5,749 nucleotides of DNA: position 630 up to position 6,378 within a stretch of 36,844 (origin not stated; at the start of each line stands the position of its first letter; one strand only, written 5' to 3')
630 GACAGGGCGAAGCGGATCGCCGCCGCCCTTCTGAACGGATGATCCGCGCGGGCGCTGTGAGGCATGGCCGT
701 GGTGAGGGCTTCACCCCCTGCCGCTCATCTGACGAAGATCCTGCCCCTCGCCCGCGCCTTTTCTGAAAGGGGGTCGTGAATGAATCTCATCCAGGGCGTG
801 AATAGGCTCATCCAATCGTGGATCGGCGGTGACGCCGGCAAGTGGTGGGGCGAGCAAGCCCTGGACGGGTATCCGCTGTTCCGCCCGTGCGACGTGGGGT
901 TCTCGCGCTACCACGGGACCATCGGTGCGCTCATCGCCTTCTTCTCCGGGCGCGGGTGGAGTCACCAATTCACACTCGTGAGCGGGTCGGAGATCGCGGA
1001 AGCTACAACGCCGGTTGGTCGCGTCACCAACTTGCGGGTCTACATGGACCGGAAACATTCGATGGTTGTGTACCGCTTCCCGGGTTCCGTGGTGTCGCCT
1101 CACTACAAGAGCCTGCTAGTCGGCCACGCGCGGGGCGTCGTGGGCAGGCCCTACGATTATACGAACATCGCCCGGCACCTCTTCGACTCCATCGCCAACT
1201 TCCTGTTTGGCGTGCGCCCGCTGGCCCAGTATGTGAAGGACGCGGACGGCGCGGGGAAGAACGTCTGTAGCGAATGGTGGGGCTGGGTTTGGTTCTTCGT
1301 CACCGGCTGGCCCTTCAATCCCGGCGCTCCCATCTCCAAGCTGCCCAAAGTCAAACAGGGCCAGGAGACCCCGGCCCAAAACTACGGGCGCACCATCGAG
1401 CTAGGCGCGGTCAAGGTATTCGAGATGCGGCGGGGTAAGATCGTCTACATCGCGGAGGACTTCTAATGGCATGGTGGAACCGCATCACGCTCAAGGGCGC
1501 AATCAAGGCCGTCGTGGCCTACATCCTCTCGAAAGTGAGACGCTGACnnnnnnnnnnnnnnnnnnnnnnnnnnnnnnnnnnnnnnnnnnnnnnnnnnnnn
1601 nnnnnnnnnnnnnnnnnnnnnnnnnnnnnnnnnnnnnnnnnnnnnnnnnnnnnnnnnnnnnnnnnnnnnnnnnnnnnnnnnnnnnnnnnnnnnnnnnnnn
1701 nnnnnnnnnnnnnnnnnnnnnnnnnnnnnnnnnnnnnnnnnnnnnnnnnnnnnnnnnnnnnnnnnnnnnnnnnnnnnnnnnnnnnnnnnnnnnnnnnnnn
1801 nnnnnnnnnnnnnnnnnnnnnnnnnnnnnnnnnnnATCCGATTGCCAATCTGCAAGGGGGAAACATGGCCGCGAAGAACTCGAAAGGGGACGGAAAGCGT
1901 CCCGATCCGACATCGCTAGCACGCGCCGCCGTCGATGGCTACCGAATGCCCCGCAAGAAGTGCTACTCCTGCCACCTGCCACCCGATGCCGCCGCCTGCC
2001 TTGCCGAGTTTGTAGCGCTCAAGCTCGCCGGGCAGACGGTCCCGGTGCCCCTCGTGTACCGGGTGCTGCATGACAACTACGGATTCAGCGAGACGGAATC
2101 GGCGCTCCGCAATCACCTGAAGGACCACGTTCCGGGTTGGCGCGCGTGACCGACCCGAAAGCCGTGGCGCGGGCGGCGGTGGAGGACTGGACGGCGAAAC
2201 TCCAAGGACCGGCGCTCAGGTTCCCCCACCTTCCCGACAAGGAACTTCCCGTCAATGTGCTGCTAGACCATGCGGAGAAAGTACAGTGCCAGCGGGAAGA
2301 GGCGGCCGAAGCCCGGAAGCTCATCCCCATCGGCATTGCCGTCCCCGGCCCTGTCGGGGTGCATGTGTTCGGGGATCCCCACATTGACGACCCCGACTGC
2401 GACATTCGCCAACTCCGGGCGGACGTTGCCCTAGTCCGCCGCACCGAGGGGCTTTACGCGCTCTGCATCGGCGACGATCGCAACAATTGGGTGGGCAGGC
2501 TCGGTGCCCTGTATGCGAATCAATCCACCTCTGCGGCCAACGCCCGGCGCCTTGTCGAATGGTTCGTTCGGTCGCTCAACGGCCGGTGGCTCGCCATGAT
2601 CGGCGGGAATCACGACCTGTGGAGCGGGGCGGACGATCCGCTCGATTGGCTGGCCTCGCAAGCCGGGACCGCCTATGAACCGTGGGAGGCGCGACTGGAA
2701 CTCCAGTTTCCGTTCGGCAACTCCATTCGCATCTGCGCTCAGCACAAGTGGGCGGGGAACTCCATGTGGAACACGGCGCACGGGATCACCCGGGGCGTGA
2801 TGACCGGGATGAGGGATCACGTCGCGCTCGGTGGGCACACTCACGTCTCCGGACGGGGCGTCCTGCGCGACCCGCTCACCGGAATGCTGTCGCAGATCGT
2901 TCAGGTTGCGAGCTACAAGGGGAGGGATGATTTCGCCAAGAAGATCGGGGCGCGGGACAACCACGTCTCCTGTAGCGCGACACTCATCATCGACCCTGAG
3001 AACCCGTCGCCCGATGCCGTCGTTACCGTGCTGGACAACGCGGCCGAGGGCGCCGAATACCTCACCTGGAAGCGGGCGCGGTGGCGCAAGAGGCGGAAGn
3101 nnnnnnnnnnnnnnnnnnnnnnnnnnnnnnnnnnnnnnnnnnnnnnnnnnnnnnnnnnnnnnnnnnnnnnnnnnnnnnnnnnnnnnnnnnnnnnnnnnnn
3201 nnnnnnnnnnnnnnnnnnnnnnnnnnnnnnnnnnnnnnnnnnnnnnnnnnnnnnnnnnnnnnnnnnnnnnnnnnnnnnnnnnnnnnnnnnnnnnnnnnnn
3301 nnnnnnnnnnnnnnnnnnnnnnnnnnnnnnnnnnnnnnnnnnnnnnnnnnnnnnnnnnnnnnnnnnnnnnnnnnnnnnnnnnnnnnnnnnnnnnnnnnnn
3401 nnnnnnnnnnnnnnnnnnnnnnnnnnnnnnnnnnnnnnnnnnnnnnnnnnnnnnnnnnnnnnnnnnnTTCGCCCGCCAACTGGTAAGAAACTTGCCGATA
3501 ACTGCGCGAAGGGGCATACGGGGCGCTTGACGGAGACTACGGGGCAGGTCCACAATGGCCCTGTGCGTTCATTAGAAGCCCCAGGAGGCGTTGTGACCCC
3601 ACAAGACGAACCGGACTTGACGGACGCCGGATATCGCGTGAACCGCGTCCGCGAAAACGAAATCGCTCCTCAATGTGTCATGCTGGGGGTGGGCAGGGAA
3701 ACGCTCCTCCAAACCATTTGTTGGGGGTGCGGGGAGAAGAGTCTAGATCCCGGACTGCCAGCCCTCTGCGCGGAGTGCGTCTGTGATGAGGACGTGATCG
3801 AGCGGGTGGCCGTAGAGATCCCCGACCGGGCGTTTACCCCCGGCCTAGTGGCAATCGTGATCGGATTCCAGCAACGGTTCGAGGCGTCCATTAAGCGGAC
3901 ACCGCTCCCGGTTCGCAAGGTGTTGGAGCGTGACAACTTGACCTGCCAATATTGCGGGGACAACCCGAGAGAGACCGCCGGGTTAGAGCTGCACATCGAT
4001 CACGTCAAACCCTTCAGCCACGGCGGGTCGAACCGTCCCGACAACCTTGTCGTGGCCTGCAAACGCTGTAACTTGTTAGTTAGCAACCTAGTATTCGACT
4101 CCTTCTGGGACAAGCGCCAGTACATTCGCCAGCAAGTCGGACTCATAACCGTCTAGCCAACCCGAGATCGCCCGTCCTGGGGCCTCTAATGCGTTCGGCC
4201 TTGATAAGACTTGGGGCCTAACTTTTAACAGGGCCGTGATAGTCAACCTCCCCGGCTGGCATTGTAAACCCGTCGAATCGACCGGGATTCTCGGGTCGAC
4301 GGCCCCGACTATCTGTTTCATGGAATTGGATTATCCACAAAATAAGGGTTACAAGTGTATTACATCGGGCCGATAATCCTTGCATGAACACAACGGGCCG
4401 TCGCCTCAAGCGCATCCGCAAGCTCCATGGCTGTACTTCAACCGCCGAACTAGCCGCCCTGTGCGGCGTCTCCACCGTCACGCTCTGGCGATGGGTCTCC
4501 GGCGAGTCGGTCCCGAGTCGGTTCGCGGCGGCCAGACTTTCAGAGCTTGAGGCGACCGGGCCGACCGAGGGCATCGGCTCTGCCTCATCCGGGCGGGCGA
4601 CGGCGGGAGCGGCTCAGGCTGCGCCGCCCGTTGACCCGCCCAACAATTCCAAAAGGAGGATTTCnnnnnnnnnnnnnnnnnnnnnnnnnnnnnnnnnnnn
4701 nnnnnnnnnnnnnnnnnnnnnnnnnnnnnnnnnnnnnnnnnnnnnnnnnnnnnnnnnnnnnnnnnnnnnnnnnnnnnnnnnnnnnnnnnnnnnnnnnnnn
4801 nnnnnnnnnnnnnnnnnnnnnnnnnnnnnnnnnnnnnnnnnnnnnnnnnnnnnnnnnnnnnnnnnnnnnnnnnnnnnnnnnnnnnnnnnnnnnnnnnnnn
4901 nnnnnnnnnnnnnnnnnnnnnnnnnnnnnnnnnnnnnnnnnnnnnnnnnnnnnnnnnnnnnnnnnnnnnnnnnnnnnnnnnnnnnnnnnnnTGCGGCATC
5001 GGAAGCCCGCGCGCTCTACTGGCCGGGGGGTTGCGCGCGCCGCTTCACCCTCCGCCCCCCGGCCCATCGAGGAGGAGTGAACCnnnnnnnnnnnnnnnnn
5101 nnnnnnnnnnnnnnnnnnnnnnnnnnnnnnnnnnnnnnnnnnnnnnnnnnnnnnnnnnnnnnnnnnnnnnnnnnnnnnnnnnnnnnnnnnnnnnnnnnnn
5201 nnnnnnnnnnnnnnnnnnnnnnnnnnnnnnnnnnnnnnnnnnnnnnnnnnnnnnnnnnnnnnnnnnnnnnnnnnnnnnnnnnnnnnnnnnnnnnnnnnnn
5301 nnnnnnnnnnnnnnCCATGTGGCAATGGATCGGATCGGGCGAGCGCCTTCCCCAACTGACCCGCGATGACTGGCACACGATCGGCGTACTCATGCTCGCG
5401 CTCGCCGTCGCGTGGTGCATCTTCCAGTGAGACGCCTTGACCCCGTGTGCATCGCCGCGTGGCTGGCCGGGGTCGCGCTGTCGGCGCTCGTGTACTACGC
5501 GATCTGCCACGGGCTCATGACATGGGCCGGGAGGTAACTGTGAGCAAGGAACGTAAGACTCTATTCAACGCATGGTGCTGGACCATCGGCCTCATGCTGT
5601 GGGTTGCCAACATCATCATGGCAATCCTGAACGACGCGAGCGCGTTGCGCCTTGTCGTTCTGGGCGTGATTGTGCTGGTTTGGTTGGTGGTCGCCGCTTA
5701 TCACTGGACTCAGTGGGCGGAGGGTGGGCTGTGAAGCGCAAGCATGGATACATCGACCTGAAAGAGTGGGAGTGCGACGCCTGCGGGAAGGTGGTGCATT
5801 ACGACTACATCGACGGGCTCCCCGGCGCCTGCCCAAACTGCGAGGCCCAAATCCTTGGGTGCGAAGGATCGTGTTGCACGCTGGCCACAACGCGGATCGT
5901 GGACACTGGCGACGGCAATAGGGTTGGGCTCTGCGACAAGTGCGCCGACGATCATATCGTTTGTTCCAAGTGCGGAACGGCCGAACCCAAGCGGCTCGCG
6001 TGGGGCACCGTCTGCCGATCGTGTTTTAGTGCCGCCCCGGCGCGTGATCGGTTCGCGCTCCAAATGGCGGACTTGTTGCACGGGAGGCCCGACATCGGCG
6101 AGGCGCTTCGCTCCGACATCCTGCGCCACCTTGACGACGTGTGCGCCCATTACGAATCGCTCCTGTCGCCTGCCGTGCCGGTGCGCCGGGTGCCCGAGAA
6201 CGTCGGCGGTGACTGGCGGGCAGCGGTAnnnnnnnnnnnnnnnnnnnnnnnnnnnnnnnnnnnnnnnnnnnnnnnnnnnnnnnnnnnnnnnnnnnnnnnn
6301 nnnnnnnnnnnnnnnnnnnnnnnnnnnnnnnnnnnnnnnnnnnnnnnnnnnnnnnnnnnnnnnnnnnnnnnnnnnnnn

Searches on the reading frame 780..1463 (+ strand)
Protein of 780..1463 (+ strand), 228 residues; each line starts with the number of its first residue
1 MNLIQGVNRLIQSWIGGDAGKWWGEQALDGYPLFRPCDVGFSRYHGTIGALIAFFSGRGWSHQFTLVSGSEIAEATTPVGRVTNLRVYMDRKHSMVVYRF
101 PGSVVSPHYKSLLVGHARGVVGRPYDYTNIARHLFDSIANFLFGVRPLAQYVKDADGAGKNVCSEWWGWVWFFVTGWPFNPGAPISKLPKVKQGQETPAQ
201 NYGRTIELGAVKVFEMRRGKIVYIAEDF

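Call 69: search_protein_families(library=pfam, max_evalue=0.001, proteins=[window:780-1463:+])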
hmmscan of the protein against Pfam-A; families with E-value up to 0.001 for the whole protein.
window:780-1463:+ (228 aa): 1 family
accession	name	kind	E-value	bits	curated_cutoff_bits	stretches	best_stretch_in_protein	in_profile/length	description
PF05708.18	Peptidase_C92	-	0.00031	21.3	27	1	71-128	42-99/166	Permuted papain-like amidase enzyme, YaeF/YiiX, C92 family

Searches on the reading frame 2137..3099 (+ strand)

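Call 69: search_protein_families(library=pfam, max_evalue=0.001, proteins=[window:2137-3099:+])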
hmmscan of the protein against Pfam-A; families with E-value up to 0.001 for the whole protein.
window:2137-3099:+ (321 aa): 0 families

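Call 98: search_protein_families(library=phrogs, max_evalue=0.001, proteins=[window:2137-3099:+])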
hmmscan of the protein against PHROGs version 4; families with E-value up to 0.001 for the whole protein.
window:2137-3099:+ (321 aa): 1 family
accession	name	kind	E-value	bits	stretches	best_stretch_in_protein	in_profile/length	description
phrog_7339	-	DNA, RNA and nucleotide metabolism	7.5e-36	124.8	1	50-313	8-263/263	DNA repair exonuclease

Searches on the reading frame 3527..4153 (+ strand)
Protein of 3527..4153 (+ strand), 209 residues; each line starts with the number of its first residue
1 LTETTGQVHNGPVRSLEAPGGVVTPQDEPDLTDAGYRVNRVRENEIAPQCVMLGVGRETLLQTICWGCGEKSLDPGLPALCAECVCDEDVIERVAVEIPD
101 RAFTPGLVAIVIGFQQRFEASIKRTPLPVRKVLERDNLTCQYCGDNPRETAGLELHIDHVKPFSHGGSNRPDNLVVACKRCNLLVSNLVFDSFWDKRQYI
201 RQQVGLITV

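Call 69: search_protein_families(library=pfam, max_evalue=0.001, proteins=[window:3527-4153:+])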
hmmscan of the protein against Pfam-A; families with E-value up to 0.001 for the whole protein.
window:3527-4153:+ (209 aa): 2 families
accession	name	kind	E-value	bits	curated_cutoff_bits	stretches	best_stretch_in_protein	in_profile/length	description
PF01844.29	HNH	-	4.4e-13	49.6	21.4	1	140-184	1-43/47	HNH endonuclease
PF14279.12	HNH_5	-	1.1e-09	38.5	27.5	1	140-182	1-40/56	HNH endonuclease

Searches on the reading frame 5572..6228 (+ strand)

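Call 69: search_protein_families(library=pfam, max_evalue=0.001, proteins=[window:5572-6228:+])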
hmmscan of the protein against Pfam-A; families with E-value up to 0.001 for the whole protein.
window:5572-6228:+ (219 aa): 1 family
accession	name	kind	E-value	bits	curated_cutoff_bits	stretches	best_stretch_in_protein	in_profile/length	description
PF23458.2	DUF7130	-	0.00026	21.3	35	1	65-93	53-79/89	Domain of unknown function (DUF7130)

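Call 98: search_protein_families(library=phrogs, max_evalue=0.001, proteins=[window:5572-6228:+])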
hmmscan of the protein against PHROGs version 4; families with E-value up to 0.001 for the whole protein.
window:5572-6228:+ (219 aa): 0 families
